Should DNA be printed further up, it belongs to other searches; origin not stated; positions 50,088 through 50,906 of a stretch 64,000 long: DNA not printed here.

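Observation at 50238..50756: Phage-encoded FtnA-type ferritin embedded between giant virion proteins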

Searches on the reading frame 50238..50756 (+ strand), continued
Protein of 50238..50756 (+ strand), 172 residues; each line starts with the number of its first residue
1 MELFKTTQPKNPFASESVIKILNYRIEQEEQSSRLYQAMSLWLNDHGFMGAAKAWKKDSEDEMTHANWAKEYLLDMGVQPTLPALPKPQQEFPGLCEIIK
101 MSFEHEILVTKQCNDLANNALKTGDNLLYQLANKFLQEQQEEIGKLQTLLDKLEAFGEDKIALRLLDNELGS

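Call 20: find_encoding_contigs(protein=P0073, flank=10000, max_places=1)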
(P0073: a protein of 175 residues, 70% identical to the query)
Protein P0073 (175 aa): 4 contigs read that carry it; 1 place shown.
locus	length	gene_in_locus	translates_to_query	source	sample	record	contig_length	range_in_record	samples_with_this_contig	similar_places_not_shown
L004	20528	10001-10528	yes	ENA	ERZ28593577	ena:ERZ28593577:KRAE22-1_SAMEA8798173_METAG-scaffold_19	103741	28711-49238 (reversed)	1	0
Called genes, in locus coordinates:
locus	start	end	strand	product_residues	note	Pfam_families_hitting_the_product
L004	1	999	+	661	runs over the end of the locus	-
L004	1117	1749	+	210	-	PF25702:CrAss_Ring_2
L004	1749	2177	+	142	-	-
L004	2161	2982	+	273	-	PF24228:CrAss_Ring_1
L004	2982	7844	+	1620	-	PF25731:crAss_MUZ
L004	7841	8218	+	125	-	PF19174:DUF5856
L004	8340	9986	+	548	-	-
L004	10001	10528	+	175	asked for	PF00210:Ferritin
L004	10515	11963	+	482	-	-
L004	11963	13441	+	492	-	-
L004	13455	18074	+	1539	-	-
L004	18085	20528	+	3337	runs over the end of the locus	PF08719:NADAR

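Call 25: find_related_loci(query=window:50238-50756:+, collection=viral_contigs, flank=10000)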
Query window:50238-50756:+ (172 aa) in viral_contigs; peptide patterns used: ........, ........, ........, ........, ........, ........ (x = any residue, [..] = any of these).
37 stretches matched a pattern; 32 encode a relative of the query (tblastn E <= 1e-3); 32 distinct loci.
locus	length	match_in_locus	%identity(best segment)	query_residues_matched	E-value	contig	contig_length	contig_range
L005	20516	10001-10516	88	1-172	8e-102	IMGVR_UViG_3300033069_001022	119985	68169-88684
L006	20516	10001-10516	74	1-172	7e-87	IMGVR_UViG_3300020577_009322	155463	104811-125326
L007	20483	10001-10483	73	10-170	1e-77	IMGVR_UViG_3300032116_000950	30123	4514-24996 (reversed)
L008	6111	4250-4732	73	10-170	1e-77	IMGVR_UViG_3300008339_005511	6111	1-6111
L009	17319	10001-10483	73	10-170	1e-77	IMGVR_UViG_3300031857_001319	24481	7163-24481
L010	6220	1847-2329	73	10-170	1e-77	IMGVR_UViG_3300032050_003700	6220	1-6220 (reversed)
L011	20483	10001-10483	71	10-170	7e-76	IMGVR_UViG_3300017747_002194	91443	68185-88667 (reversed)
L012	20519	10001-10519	65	1-170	3e-74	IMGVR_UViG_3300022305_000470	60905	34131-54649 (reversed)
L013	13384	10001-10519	64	1-170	4e-74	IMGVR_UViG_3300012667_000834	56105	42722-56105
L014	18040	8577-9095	64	1-170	5e-74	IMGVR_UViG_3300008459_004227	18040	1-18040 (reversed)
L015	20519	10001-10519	64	1-170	5e-74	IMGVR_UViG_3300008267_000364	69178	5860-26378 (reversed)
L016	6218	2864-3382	64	1-170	2e-73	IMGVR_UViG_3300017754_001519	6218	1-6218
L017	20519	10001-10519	64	1-170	1e-73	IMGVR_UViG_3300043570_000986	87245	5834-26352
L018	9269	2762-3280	64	1-170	1e-73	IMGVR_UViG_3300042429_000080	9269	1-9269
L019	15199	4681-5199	64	1-170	5e-74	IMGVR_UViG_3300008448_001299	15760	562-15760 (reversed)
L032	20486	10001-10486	57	10-171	2e-60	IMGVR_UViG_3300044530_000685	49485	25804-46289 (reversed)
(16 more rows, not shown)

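Call 36: search_protein_families(library=phrogs, proteins=[L007:5299-7392:+, L007:7389-9968:+, L007:10589-11719:+, L007:11752-13203:+, L032:2527-3807:+, L032:3836-5455:+, L032:9177-9875:+, L032:10569-12146:+, L032:13007-15526:+], max_evalue=0.00001)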
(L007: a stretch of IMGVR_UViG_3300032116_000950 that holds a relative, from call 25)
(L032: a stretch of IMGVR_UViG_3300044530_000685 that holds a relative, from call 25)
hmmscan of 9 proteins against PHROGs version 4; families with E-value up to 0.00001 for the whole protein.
L007:5299-7392:+ (697 aa): 1 family
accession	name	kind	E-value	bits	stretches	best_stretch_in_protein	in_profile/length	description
phrog_6681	-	head and packaging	9.3e-116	388.9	1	26-656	74-726/758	terminase large subunit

L007:7389-9968:+ (859 aa): 1 family
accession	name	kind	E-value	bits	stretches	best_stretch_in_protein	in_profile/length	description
phrog_6547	-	head and packaging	1.1e-147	494.4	1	9-829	4-815/827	portal protein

L007:10589-11719:+ (376 aa): 0 families

L007:11752-13203:+ (483 aa): 1 family
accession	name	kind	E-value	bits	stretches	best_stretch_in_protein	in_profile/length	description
phrog_11589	-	head and packaging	1.1e-105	354.9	1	1-477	3-492/495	major head protein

L032:2527-3807:+ (426 aa): 0 families

L032:3836-5455:+ (539 aa): 2 families
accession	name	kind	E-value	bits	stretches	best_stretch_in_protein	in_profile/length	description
phrog_11589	-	head and packaging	9.5e-31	107.8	2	312-528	278-490/495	major head protein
phrog_35737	-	head and packaging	1.1e-13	51.6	1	34-194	46-208/568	virion structural protein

L032:9177-9875:+ (232 aa): 2 families
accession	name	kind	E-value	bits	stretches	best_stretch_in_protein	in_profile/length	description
phrog_29507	-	head and packaging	3.1e-11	44.3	1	50-209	44-198/219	virion structural protein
phrog_15924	-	unknown function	8.1e-08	33.1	1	8-218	8-220/235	-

L032:10569-12146:+ (525 aa): 0 families

L032:13007-15526:+ (839 aa): 0 families

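Call 37: search_protein_families(library=pfam, proteins=[L007:5299-7392:+, L007:7389-9968:+, L007:10589-11719:+, L007:11752-13203:+, L032:2527-3807:+, L032:3836-5455:+, L032:9177-9875:+, L032:10569-12146:+, L032:13007-15526:+], max_evalue=0.001)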
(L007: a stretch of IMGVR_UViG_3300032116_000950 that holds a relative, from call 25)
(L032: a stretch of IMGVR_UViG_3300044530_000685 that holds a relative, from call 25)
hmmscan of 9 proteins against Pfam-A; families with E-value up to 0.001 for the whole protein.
L007:5299-7392:+ (697 aa): 0 families

L007:7389-9968:+ (859 aa): 0 families

L007:10589-11719:+ (376 aa): 0 families

L007:11752-13203:+ (483 aa): 1 family
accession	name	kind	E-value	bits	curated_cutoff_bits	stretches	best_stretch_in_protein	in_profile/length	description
PF23898.1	Crass_capsid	-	8.2e-123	410.8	27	1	2-479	3-495/496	Crassvirus major capsid protein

L032:2527-3807:+ (426 aa): 0 families

L032:3836-5455:+ (539 aa): 1 family
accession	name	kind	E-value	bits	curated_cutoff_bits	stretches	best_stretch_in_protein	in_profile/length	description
PF23898.1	Crass_capsid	-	4.5e-30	104.9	27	2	313-530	279-493/496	Crassvirus major capsid protein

L032:9177-9875:+ (232 aa): 0 families

L032:10569-12146:+ (525 aa): 0 families

L032:13007-15526:+ (839 aa): 0 families

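Call 38: find_related_loci(query=A1, collection=genome_contigs, flank=6000)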
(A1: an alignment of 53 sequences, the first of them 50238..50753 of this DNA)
Query A1 (172 aa) in genome_contigs; peptide patterns used: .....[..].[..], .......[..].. (x = any residue, [..] = any of these).
232 stretches matched a pattern; 1 encode a relative of the query (tblastn E <= 1e-3); 1 distinct loci.
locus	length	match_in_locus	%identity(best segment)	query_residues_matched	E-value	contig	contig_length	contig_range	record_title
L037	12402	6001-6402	45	18-151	2e-35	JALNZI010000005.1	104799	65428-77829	MAG: Candidatus Omnitrophota bacterium isolate SO_2017_LW1 bin 10 NODE_69_length_104799_cov_4.377350_LW64-88_2017, whole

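Call 39: predict_structure(alignment_id=A1)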
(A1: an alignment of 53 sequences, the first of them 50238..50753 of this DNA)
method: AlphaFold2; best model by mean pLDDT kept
length: 172 residues; sequences in the alignment: 53
mean_pLDDT: 92.9   pTM: 0.85
mean pLDDT of the five models: 92.9, 92.7, 91.8, 91.4, 90.6
residues with pLDDT >= 90: 154; 70-90: 9; 50-70: 6; < 50: 3
segments of 3 or more residues with pLDDT < 50: none
pLDDT, mean of each block of 10 residues (from residue 1): 55 91 94 97 98 98 96 96 93 97 95 92 93 94 97 97 98 92
secondary structure, 60 per line:
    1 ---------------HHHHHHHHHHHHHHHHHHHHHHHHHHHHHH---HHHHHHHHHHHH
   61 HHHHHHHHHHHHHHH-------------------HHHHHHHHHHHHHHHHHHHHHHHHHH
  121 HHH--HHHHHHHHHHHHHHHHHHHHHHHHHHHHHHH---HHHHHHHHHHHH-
elements in order: H16-45 H49-75 H95-123 H126-156 H160-171

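Call 42: fold_search(model_id=the predicted structure, library=pdb)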
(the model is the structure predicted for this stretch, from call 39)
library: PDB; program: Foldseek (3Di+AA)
matches with E <= 10: 968; with E <= 0.001: 544
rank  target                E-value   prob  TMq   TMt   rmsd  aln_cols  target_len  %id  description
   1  3qz3_A                4.9e-11  1.00  0.87  0.91   1.4       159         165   34  The crystal structure of ferritin from Vibrio cholerae O1 biovar El Tor str. N16961 (released 2011-03-23)
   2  3qz3_C                1.0e-10  1.00  0.86  0.90   1.5       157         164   35  The crystal structure of ferritin from Vibrio cholerae O1 biovar El Tor str. N16961 (released 2011-03-23)
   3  3qz3_B                1.6e-10  1.00  0.86  0.91   1.4       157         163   35  The crystal structure of ferritin from Vibrio cholerae O1 biovar El Tor str. N16961 (released 2011-03-23)
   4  4ztt_F                7.8e-10  1.00  0.87  0.91   1.4       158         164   31  Crystal structures of ferritin mutants reveal diferric-peroxo intermediates (released 2016-06-15)
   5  4ztt_E                9.1e-10  1.00  0.87  0.91   1.5       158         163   32  Crystal structures of ferritin mutants reveal diferric-peroxo intermediates (released 2016-06-15)
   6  9bye                  1.0e-09  1.00  0.86  0.91   1.5       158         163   34  Nanoparticle Crystal Structure of a Thermostabilized Mutant E.coli Ferritin ECFTNA (released 2025-11-26)
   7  1s3q_G                1.2e-09  1.00  0.85  0.90   1.6       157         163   29  Crystal structures of a novel open pore ferritin from the hyperthermophilic Archaeon Archaeoglobus fulgidus (released 2005-04-12)
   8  4ztt_A                1.2e-09  1.00  0.87  0.92   1.5       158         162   32  Crystal structures of ferritin mutants reveal diferric-peroxo intermediates (released 2016-06-15)
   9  1s3q_J                1.4e-09  1.00  0.86  0.90   1.6       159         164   29  Crystal structures of a novel open pore ferritin from the hyperthermophilic Archaeon Archaeoglobus fulgidus (released 2005-04-12)
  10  1vlg_A                1.4e-09  1.00  0.86  0.90   1.5       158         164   31  Crystal structure of Ferritin (TM1128) from Thermotoga maritima at 2.00 A resolution (released 2004-08-17)
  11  3kx9_A                1.4e-09  1.00  0.85  0.89   1.6       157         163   29  Engineering a closed form of the Archaeoglobus fulgidus ferritin by site directed mutagenesis (released 2010-12-15)
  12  4xgs_A                1.5e-09  1.00  0.86  0.91   1.5       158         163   32  Crystal structure analysis of novel iron uptake mechanism of Gram-negative bacterial ferritin (released 2016-07-06)
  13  3bve_E                1.5e-09  1.00  0.87  0.87   1.8       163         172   29  Structural basis for the iron uptake mechanism of Helicobacter pylori ferritin (released 2009-01-13)
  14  1eum_A                1.7e-09  1.00  0.87  0.92   1.4       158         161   32  CRYSTAL STRUCTURE OF THE E.COLI FERRITIN ECFTNA (released 2001-03-28)
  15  4ztt_B                1.8e-09  1.00  0.87  0.91   1.4       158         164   32  Crystal structures of ferritin mutants reveal diferric-peroxo intermediates (released 2016-06-15)
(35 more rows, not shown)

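Call 43: search_protein_families(library=pfam, proteins=[L037:47-5974:+, L037:5974-6453:+, L037:6476-12211:+], max_evalue=0.001)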
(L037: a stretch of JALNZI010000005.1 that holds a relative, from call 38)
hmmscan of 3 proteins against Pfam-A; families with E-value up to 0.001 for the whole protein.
L037:47-5974:+ (1975 aa): 0 families

L037:5974-6453:+ (159 aa): 2 families
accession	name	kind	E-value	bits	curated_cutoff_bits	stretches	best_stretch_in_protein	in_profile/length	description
PF00210.30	Ferritin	-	4.1e-17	62.9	24.5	1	11-143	1-137/142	Ferritin-like domain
PF02915.23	Rubrerythrin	-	3.9e-05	24.5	22.8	1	12-111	1-94/137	Rubrerythrin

L037:6476-12211:+ (1911 aa): 0 families

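Call 47: find_encoding_contigs(protein=P0018, flank=10000, max_places=2)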
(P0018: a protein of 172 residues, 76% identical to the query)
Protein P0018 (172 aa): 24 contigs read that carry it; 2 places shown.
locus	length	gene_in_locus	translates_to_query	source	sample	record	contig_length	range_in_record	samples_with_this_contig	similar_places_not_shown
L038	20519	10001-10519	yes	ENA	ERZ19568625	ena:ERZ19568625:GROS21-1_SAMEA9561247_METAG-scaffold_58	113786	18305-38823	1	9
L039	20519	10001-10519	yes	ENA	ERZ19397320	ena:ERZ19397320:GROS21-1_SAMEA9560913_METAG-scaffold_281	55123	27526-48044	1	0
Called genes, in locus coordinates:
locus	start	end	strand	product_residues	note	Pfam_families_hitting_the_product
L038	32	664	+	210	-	PF25702:CrAss_Ring_2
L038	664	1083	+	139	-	-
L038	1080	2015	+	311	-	PF24228:CrAss_Ring_1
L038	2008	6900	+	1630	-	PF25731:crAss_MUZ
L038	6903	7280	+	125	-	PF19174:DUF5856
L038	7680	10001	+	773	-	-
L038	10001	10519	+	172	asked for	PF00210:Ferritin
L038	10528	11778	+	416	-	-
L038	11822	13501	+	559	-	-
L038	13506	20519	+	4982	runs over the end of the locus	PF08719:NADAR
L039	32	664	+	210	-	PF25702:CrAss_Ring_2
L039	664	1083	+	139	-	-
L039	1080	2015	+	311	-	PF24228:CrAss_Ring_1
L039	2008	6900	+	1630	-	PF25731:crAss_MUZ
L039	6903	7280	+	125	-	PF19174:DUF5856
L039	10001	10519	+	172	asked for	PF00210:Ferritin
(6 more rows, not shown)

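Call 48: find_encoding_contigs(protein=P0112, flank=10000, max_places=1)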
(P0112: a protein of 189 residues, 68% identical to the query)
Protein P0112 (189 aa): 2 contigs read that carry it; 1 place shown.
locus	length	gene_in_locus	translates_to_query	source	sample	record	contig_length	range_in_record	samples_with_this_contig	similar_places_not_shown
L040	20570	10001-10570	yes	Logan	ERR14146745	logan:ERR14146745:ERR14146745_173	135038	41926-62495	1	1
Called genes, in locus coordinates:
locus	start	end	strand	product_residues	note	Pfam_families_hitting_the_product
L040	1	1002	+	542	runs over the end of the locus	-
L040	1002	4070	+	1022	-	-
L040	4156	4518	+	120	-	-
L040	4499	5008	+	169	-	-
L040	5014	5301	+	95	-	-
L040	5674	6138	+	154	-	-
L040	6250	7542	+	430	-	-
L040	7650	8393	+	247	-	-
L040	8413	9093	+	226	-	PF25702:CrAss_Ring_2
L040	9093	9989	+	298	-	-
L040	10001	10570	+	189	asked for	PF00210:Ferritin, PF02915:Rubrerythrin (weak)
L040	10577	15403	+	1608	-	PF25731:crAss_MUZ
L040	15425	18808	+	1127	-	-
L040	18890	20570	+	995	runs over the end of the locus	-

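Call 49: find_encoding_contigs(protein=P0084, flank=10000, max_places=1)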
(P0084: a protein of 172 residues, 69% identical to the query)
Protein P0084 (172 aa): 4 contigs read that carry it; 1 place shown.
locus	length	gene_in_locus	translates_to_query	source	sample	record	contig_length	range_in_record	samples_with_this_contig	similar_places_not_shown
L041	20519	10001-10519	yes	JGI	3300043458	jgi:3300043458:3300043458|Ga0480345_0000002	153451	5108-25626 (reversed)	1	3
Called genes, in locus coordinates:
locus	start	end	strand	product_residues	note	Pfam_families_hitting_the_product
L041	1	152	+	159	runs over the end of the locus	PF04308:RNaseH_like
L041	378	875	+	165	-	-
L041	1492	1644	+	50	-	-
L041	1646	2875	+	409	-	-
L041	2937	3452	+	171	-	-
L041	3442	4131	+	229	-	PF25702:CrAss_Ring_2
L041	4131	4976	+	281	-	PF24228:CrAss_Ring_1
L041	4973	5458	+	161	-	PF00574:CLP_protease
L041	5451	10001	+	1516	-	-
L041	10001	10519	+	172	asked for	PF00210:Ferritin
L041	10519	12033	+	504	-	-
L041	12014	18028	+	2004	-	PF18760:ART-PolyVal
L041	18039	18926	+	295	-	PF19058:DUF5754, PF01464:SLT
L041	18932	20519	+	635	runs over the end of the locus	-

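Call 51: search_protein_families(library=pfam, proteins=[L038:6903-7280:+], max_evalue=0.05)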
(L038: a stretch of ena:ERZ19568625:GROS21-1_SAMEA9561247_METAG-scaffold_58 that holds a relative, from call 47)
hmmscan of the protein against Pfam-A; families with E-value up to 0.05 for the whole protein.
L038:6903-7280:+ (125 aa): 1 family
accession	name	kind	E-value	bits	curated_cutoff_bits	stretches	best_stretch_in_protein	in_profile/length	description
PF19174.5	DUF5856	-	2e-19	70.8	34.6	1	31-122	1-94/94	Family of unknown function (DUF5856)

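Call 52: search_protein_representatives(protein=window:50238-50753:+)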
Query: 172 residues. Proteins with E-value up to 0.001 (for the whole library): 1787; up to 1e-10: 414; up to 1e-30: 26. The best 150 are listed.
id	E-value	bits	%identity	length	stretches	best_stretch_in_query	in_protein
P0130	2.2e-62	226.1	75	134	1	39-171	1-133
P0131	7.6e-61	221.0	63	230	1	9-171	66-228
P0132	1.8e-60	219.8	61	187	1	10-168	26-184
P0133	5.3e-53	195.5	57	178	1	9-171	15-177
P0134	5.0e-50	185.8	52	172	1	17-171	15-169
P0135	1.7e-47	177.6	52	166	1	10-170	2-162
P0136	5.8e-47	175.9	55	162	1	15-170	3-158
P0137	2.6e-42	160.7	47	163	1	14-171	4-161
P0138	1.9e-41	157.9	45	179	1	14-171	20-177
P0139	1.8e-39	151.5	47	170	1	13-171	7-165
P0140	2.8e-38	147.6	48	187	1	12-170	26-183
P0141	2.3e-36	141.4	45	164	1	15-171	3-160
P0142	4.8e-36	140.4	44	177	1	15-170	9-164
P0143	5.6e-36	140.2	46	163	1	15-170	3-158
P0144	8.1e-36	139.6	45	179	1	14-170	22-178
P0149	1.5e-34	135.5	44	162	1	14-171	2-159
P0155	4.7e-31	124.1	46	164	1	15-171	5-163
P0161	1.1e-28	116.5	41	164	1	16-170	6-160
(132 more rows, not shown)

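Call 55: list_cluster_members(proteins=[P0134, P0135, P0136, P0137, P0139, P0141, P0143, P0149, P0155, P0161])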
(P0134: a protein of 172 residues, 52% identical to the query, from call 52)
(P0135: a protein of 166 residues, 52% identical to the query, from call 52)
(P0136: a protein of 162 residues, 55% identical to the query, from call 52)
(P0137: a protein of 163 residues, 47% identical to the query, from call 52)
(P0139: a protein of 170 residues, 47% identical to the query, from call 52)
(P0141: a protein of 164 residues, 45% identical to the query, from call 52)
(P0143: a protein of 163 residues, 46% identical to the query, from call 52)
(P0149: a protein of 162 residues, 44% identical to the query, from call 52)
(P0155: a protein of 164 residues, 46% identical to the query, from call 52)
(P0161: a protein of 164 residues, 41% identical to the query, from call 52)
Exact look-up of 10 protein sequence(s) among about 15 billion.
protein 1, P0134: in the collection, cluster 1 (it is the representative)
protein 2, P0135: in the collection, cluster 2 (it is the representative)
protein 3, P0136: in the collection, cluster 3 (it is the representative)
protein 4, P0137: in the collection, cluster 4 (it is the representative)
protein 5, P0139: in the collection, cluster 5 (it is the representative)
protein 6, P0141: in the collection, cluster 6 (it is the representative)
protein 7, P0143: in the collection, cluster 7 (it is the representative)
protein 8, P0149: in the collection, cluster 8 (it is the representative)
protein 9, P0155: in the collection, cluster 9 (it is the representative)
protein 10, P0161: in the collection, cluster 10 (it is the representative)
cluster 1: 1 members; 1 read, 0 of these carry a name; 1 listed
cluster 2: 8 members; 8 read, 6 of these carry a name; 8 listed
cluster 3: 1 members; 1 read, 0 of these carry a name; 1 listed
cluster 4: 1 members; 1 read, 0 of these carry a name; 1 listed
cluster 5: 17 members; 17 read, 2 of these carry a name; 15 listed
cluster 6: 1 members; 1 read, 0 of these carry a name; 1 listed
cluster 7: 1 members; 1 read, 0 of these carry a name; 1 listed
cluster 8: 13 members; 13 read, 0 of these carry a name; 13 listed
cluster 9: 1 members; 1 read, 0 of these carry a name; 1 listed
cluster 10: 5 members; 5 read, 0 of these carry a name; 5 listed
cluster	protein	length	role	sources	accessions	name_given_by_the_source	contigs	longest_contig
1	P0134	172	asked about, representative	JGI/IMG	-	-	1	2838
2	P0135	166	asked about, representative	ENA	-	-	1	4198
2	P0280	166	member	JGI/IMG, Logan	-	ferritin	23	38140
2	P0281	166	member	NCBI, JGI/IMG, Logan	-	ferritin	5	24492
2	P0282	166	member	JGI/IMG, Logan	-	ferritin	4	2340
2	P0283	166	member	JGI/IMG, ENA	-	ferritin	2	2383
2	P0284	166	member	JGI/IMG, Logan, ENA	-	ferritin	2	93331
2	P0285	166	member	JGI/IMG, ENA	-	ferritin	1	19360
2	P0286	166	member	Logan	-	-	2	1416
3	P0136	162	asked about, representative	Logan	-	-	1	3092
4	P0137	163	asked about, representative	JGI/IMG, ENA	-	-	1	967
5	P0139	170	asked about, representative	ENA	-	-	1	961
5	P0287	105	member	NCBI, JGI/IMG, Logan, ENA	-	ferritin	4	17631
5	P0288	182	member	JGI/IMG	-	ferritin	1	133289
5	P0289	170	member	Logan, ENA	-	-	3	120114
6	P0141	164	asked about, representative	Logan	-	-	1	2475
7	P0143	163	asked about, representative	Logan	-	-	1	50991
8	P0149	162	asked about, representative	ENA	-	-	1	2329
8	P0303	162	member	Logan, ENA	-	-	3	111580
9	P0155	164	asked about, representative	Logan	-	-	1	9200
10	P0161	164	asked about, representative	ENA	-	-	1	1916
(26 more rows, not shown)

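Call 57: find_related_loci(query=P0289, collection=viral_contigs, flank=8000)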
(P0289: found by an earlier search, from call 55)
Query P0289 (170 aa) in viral_contigs; peptide patterns used: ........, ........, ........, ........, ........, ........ (x = any residue, [..] = any of these).
2 stretches matched a pattern, but none encodes a relative of the query by tblastn (E <= 1e-3).

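Call 58: find_related_loci(query=P0303, collection=viral_contigs, flank=8000)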
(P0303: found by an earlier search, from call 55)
Query P0303 (162 aa) in viral_contigs; peptide patterns used: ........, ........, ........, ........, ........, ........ (x = any residue, [..] = any of these).
18 stretches matched a pattern; 1 encode a relative of the query (tblastn E <= 1e-3); 1 distinct loci.
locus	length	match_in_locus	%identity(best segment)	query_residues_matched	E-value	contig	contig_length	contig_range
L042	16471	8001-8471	41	1-156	7e-31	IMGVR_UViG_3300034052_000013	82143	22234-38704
